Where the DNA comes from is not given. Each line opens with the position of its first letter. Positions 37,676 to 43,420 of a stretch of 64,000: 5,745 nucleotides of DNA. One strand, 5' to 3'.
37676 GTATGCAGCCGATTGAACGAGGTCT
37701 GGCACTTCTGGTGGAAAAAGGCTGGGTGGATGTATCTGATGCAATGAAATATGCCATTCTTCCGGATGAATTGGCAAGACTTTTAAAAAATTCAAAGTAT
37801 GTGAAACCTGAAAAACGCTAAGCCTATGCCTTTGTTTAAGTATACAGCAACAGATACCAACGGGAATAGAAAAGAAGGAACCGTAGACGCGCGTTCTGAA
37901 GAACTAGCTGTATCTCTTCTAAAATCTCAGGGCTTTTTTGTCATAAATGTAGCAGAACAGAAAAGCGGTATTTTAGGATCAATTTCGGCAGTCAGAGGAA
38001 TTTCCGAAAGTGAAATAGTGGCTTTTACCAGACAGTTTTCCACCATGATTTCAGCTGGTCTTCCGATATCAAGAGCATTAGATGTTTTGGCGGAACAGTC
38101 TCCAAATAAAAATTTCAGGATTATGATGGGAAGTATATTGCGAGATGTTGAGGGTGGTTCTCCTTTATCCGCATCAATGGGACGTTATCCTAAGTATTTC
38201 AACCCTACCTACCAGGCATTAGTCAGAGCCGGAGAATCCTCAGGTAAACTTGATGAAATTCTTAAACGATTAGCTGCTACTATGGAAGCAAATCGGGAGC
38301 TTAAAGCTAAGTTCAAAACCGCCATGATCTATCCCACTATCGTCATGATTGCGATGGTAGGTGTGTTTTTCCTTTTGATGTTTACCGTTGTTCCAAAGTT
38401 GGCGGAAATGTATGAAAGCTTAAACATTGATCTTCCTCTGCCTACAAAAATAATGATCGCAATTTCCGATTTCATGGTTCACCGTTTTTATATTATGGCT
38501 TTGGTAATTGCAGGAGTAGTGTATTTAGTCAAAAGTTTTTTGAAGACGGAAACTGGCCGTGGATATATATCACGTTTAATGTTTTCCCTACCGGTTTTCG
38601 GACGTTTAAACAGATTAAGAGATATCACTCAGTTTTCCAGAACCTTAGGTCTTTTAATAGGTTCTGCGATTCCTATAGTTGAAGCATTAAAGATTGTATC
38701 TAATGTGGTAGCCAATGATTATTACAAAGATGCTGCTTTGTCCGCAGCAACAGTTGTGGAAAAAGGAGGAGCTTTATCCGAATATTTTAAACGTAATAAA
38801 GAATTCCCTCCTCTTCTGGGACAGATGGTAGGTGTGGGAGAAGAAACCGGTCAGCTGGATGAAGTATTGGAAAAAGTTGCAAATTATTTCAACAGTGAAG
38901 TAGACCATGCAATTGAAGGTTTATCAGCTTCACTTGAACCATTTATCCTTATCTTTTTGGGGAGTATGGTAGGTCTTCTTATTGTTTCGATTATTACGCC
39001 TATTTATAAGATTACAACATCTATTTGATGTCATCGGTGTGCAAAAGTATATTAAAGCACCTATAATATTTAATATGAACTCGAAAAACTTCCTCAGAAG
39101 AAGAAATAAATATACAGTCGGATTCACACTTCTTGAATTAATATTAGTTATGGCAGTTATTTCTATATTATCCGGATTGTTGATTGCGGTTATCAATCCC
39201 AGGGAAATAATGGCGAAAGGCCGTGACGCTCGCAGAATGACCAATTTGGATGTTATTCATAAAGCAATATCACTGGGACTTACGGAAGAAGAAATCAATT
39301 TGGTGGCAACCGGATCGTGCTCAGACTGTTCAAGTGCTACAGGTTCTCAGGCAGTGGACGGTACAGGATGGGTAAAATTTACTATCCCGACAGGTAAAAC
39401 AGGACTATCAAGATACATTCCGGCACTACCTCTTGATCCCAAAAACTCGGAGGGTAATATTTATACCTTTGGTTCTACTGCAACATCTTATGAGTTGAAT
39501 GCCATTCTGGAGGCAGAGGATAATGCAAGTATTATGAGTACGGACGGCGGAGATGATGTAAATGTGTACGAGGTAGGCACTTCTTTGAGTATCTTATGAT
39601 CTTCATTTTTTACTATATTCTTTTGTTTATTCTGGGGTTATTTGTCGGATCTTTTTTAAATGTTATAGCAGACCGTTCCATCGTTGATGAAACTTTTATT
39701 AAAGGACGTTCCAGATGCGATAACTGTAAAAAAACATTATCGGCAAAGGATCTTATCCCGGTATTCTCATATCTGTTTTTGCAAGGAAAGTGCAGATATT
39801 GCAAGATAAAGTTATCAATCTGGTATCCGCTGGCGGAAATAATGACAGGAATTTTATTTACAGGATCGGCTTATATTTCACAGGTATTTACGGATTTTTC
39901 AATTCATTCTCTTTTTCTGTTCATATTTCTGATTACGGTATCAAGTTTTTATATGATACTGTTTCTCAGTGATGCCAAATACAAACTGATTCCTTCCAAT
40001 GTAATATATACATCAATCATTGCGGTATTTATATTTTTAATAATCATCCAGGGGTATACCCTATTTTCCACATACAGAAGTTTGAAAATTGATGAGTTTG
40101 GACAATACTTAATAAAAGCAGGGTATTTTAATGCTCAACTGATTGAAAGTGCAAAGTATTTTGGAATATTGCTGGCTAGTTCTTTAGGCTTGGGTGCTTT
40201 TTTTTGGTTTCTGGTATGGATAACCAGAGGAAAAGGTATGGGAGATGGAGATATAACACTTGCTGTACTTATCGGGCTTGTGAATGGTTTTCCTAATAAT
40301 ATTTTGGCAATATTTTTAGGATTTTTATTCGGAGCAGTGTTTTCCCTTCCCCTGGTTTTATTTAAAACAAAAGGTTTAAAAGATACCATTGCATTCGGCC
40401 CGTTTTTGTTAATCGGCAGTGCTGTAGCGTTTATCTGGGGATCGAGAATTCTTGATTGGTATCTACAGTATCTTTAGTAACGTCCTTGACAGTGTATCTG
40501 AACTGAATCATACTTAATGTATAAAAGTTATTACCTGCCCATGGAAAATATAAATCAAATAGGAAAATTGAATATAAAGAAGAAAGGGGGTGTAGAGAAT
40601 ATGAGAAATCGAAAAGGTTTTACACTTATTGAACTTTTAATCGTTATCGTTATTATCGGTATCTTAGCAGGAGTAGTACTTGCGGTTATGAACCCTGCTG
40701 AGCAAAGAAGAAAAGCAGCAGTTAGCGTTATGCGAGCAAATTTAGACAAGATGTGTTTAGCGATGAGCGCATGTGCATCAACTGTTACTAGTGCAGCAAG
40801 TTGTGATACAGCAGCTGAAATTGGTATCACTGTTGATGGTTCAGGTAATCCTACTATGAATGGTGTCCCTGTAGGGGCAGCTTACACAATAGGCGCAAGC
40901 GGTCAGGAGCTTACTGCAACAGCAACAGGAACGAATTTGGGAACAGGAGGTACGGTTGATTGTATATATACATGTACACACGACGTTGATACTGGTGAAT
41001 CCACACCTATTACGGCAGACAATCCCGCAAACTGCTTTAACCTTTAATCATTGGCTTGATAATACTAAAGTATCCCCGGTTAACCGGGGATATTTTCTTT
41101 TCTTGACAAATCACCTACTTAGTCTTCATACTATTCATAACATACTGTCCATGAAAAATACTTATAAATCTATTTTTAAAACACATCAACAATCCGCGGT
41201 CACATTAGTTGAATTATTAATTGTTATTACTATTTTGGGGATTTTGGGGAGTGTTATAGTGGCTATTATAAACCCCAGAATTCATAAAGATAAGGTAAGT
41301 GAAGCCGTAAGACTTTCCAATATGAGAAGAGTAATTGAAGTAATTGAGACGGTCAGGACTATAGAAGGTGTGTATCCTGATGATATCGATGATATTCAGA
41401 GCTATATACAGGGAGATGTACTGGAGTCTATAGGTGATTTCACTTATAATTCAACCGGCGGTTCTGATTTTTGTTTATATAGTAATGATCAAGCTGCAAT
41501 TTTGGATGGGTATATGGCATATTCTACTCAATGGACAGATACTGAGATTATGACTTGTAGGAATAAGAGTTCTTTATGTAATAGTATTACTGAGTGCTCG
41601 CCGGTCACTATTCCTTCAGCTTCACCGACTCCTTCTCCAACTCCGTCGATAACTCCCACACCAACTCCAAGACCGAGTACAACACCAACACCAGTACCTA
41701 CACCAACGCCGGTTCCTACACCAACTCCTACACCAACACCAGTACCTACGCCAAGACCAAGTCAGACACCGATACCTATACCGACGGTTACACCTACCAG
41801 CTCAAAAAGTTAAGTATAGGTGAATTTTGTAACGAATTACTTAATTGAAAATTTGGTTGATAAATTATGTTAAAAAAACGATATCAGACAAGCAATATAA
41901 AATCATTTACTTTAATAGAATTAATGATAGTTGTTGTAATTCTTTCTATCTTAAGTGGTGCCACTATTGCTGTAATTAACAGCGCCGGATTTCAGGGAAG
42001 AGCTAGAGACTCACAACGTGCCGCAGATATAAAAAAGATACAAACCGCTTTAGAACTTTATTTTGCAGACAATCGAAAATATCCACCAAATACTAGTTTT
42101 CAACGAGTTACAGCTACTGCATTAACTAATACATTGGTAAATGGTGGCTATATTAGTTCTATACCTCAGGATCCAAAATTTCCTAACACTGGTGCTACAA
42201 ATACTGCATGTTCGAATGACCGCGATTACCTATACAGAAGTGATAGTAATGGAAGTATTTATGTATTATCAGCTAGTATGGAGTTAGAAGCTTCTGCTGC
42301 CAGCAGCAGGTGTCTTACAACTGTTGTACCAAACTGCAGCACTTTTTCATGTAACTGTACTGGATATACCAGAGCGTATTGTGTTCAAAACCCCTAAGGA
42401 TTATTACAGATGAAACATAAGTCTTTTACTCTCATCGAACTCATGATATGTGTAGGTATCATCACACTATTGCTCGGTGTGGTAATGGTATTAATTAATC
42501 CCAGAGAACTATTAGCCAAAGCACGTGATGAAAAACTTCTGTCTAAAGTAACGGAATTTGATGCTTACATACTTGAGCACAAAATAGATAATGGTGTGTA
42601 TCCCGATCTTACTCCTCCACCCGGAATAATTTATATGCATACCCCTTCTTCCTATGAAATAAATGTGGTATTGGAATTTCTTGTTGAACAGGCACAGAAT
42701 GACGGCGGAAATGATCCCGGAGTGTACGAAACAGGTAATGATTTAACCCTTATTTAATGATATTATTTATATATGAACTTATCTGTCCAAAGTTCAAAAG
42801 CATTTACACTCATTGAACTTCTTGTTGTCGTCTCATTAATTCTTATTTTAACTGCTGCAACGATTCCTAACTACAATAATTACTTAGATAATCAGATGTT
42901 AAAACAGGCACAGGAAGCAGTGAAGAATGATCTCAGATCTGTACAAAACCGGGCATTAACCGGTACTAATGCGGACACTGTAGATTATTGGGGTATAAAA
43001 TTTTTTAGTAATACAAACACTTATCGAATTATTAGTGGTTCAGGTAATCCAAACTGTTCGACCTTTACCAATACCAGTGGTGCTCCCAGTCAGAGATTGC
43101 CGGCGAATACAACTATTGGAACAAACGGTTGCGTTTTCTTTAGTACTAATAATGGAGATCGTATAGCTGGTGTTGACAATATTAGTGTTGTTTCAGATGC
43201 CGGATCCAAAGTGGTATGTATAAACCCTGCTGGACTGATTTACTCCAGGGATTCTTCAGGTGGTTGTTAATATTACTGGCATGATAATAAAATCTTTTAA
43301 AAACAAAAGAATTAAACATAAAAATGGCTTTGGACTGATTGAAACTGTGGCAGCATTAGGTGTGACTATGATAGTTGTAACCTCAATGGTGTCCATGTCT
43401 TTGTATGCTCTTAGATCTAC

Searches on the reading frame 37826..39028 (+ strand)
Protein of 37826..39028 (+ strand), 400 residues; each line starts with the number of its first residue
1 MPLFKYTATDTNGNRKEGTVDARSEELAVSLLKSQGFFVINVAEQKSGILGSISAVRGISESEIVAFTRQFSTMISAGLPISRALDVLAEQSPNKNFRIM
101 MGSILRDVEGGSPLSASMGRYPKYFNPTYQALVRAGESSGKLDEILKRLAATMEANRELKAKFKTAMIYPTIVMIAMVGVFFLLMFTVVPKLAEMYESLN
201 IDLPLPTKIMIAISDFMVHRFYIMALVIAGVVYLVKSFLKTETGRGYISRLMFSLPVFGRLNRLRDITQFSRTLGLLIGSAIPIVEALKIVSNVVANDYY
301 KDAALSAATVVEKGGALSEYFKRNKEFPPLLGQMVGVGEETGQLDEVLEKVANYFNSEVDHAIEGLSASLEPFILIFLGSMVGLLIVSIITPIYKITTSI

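Call 4: search_protein_families(library=pfam, proteins=[window:37826-39028:+], max_evalue=0.1)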
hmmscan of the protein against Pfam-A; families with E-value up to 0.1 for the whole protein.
window:37826-39028:+ (400 aa): 3 families
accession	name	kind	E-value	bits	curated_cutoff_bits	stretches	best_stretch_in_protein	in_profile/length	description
PF00482.28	T2SSF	-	5.5e-64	214.2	25.2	2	67-190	1-125/125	Type II secretion system (T2SS), protein F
PF06195.18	DUF996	-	0.019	15.6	31.3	1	161-241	23-101/138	Protein of unknown function (DUF996)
PF13198.11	DUF4014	-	0.051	14.4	23.2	0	157-199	9-54/72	Protein of unknown function (DUF4014)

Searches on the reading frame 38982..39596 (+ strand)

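Call 78: search_protein_families(library=ncbifam, proteins=[window:38982-39596:+], max_evalue=0.1)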
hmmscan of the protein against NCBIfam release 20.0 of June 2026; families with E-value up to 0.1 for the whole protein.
window:38982-39596:+ (205 aa): 12 families
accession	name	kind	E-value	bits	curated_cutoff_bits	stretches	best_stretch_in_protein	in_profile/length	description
TIGR01710.1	typeII_sec_gspG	equivalog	6.1e-05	23.1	88.85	1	47-95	2-48/134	type II secretion system major pseudopilin GspG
TIGR01708.2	typeII_sec_gspH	equivalog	0.00013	22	80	1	47-74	3-31/169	type II secretion system minor pseudopilin GspH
TIGR02532.1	IV_pilin_GFxxxE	domain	0.00013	21.6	16.3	1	47-67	3-23/24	prepilin-type N-terminal cleavage/methylation domain-containing protein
NF041775.1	typeIV_PilA_Myxo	equivalog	0.00024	21.2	400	1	40-95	5-58/214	type IV pilin protein PilA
NF040999.1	pilin_ComGC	equivalog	0.00039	20.6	75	1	47-71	3-25/84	competence type IV pilus major pilin ComGC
NF041013.1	T4P_ComGE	equivalog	0.00096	19.2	49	1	47-107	5-64/83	competence type IV pilus minor pilin ComGE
NF007862.0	PRK10574.1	equivalog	0.0026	17.9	138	1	46-69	5-28/145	prepilin peptidase-dependent pilin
NF040982.1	ComGD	equivalog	0.013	15.9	70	1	47-71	3-27/139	competence type IV pilus minor pilin ComGD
NF041002.1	pilin_ComGF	equivalog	0.018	15.2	80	1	47-72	3-28/139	competence type IV pilus minor pilin ComGF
NF007800.0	PRK10506.1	equivalog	0.048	13.5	158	1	42-65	5-28/163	prepilin peptidase-dependent protein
TIGR02596.1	TIGR02596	subfamily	0.05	13.7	70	1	48-72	1-25/196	Verru_Chthon cassette protein D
TIGR02599.1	TIGR02599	subfamily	0.058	12.6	256.5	1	47-72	1-26/361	Verru_Chthon cassette protein C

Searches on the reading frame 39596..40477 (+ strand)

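Call 4: search_protein_families(library=pfam, proteins=[window:39596-40477:+], max_evalue=0.1)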
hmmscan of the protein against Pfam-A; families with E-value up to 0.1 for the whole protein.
window:39596-40477:+ (293 aa): 2 families
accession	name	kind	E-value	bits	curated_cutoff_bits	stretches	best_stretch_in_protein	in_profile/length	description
PF06750.18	A24_N_bact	-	2.1e-28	98.7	23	1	12-92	1-81/84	Bacterial Peptidase A24 N-terminal domain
PF01478.23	Peptidase_A24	-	2e-05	25.4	26.5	1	115-251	3-104/104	Type IV leader peptidase family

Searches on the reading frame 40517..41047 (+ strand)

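Call 4: search_protein_families(library=pfam, proteins=[window:40517-41047:+], max_evalue=0.1)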
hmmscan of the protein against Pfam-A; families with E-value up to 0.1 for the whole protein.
window:40517-41047:+ (176 aa): 1 family
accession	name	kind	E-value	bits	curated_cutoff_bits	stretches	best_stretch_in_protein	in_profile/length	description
PF07963.17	N_methyl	-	1.2e-10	40.9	21.2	1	29-55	1-27/27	Prokaryotic N-terminal methylation motif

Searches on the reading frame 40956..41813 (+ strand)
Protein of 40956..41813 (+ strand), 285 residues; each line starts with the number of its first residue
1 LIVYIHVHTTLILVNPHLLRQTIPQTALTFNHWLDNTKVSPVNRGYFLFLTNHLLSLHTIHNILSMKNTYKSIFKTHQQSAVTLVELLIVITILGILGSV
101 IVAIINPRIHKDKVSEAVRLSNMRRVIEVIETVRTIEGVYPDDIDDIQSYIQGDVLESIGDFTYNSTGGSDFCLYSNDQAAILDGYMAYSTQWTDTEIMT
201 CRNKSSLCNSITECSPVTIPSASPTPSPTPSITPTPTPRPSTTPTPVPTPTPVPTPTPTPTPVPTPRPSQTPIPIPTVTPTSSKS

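Call 4: search_protein_families(library=pfam, proteins=[window:40956-41813:+], max_evalue=0.1)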
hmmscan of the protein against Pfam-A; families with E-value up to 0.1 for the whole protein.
window:40956-41813:+ (285 aa): 5 families
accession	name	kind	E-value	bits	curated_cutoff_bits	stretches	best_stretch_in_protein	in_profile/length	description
PF07963.17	N_methyl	-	1.9e-05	24.5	21.2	1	78-101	3-26/27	Prokaryotic N-terminal methylation motif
PF07439.16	DUF1515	-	0.032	14.6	22.2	1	111-147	27-63/113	Protein of unknown function (DUF1515)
PF04333.18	MlaA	-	0.057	13.5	25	1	27-103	12-90/195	MlaA lipoprotein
PF11700.14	ATG22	-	0.084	12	24.1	1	29-111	270-350/482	Vacuole effluxer Atg22 like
PF17328.7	DUF5366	-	0.095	13.2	25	0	10-105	39-133/158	Family of unknown function (DUF5366)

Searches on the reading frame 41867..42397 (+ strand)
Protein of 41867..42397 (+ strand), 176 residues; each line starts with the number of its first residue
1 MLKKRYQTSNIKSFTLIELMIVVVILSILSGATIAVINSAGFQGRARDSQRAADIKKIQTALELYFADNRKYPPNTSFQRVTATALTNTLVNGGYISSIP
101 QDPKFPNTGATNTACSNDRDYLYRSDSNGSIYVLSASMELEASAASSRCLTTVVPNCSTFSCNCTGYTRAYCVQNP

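Call 5: search_protein_families(library=pfam, proteins=[window:41867-42397:+], max_evalue=0.1)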
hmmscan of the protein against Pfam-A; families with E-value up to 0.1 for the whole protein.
window:41867-42397:+ (176 aa): 3 families
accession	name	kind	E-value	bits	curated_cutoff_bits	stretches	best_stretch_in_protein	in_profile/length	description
PF07963.17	N_methyl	-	3.8e-07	29.9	21.2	1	10-33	3-26/27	Prokaryotic N-terminal methylation motif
PF08334.16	T2SSG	-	2.7e-06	27.8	21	1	43-103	6-69/108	Type II secretion system (T2SS), protein G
PF23410.3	Beta-prop_VPS8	-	0.091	12.1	28.9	0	92-151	97-155/358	Vps8 beta-propeller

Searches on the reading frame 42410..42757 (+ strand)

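Call 5: search_protein_families(library=pfam, proteins=[window:42410-42757:+], max_evalue=0.1)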
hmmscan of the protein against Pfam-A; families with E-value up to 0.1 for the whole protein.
window:42410-42757:+ (115 aa): 1 family
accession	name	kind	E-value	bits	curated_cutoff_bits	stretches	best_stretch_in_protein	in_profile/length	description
PF07963.17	N_methyl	-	4e-06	26.6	21.2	1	2-26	3-27/27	Prokaryotic N-terminal methylation motif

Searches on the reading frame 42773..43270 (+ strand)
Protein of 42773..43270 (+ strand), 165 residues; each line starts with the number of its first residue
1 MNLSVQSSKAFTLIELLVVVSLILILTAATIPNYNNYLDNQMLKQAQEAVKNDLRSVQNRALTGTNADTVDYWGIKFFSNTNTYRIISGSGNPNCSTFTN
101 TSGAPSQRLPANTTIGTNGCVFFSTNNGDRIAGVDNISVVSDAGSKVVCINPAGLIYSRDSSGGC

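Call 5: search_protein_families(library=pfam, proteins=[window:42773-43270:+], max_evalue=0.1)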
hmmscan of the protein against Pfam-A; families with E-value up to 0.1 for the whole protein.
window:42773-43270:+ (165 aa): 1 family
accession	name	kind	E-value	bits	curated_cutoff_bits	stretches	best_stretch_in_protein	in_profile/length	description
PF07963.17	N_methyl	-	1.1e-05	25.2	21.2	1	8-30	4-26/27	Prokaryotic N-terminal methylation motif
